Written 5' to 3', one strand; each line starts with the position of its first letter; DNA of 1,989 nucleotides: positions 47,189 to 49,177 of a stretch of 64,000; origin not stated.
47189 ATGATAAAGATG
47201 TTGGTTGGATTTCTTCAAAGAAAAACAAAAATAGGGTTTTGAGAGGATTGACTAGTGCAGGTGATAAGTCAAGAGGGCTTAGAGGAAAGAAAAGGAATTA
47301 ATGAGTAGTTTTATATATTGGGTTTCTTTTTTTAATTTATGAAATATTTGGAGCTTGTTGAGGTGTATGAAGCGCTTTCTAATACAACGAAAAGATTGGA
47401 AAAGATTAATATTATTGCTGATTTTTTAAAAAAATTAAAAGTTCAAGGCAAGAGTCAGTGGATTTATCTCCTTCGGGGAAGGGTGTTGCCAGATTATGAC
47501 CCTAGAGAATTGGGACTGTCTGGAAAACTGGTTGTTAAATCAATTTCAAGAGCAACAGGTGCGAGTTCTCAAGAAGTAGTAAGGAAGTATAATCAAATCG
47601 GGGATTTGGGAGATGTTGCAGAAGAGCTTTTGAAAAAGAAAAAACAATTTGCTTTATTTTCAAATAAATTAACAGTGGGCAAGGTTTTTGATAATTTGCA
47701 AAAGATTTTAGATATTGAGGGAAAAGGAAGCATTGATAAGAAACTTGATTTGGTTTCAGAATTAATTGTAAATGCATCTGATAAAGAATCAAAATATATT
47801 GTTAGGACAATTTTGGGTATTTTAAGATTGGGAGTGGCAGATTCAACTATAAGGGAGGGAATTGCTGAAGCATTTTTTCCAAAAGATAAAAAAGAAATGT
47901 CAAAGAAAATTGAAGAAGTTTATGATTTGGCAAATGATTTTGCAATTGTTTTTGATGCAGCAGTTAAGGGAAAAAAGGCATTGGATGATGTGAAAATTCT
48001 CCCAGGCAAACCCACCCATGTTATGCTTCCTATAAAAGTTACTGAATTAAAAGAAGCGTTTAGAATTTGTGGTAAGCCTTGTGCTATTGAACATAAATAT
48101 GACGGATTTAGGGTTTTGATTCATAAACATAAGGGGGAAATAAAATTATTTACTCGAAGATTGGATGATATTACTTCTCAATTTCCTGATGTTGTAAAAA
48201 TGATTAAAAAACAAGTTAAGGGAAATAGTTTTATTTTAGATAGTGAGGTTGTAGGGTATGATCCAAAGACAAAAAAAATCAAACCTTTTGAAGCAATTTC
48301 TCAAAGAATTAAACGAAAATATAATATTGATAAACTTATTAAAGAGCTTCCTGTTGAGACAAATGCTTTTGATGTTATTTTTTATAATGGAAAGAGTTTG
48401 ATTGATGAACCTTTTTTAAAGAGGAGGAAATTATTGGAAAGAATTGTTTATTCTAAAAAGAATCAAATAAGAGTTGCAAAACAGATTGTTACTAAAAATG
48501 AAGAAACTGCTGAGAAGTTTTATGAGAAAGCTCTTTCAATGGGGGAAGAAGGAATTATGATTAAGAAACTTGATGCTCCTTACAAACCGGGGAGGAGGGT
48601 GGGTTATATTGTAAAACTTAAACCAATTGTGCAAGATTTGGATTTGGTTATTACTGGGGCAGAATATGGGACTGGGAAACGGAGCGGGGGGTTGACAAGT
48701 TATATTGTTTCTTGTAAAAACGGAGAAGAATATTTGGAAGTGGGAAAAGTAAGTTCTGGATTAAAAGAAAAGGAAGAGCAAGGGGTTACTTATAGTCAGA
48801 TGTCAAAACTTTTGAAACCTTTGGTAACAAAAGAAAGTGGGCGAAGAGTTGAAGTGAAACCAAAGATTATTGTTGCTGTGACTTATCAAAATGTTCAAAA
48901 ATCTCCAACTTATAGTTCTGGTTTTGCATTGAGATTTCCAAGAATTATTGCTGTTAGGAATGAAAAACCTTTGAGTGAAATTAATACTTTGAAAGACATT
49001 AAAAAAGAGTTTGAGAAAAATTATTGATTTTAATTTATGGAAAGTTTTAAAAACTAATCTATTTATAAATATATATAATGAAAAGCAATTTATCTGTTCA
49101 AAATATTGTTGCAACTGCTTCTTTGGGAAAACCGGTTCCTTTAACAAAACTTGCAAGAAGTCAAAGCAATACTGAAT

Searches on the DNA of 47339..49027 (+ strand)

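Call 65: search_rna_families(sources=[L010, L007, L018, L012], threshold=gathering, show_alignments=2)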
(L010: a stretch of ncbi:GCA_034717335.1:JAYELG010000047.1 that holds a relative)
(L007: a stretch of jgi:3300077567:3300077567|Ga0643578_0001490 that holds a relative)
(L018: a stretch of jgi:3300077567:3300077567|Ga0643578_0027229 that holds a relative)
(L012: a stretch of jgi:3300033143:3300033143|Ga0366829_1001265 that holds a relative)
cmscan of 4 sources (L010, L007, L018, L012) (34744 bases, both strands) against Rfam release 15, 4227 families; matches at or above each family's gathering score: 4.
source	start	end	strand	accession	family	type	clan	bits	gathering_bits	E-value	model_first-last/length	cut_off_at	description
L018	2945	3019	-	RF00005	tRNA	Gene; tRNA;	CL00001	68.7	29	3.9e-13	1-71/71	no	tRNA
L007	3237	3311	-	RF00005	tRNA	Gene; tRNA;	CL00001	66.2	29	1.9e-12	1-71/71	no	tRNA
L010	2867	2987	-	RF00005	tRNA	Gene; tRNA;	CL00001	54.1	29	4.1e-09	1-71/71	no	tRNA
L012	4096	4226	+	RF00005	tRNA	Gene; tRNA;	CL00001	53.3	29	6.5e-09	1-71/71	no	tRNA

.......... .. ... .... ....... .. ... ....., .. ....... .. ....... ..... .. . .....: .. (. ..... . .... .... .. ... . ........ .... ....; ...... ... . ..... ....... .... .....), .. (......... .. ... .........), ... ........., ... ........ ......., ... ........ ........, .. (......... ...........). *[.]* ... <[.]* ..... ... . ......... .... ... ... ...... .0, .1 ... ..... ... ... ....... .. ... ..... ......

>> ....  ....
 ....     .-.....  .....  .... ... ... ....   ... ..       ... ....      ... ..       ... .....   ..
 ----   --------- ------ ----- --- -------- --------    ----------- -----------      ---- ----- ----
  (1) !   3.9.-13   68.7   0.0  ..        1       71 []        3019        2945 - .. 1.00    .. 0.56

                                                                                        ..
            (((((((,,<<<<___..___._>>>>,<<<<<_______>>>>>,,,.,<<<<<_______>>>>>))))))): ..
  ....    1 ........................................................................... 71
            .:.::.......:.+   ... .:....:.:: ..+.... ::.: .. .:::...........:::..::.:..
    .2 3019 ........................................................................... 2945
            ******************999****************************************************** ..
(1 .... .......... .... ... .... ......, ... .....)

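Call 66: search_rna_families(source=L010, start=3000, end=4200, threshold=evalue, max_evalue=5, show_alignments=2)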
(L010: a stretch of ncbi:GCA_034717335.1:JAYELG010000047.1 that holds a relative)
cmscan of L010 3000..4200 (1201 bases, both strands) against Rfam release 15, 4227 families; matches with E-value up to 5: 1.
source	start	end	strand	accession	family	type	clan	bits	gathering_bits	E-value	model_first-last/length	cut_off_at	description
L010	3473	3542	-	RF00335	snoZ13_snr52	Gene; snRNA; snoRNA; CD-box;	-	24.9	47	0.069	1-101/101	no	Small nucleolar RNA Z13/snr52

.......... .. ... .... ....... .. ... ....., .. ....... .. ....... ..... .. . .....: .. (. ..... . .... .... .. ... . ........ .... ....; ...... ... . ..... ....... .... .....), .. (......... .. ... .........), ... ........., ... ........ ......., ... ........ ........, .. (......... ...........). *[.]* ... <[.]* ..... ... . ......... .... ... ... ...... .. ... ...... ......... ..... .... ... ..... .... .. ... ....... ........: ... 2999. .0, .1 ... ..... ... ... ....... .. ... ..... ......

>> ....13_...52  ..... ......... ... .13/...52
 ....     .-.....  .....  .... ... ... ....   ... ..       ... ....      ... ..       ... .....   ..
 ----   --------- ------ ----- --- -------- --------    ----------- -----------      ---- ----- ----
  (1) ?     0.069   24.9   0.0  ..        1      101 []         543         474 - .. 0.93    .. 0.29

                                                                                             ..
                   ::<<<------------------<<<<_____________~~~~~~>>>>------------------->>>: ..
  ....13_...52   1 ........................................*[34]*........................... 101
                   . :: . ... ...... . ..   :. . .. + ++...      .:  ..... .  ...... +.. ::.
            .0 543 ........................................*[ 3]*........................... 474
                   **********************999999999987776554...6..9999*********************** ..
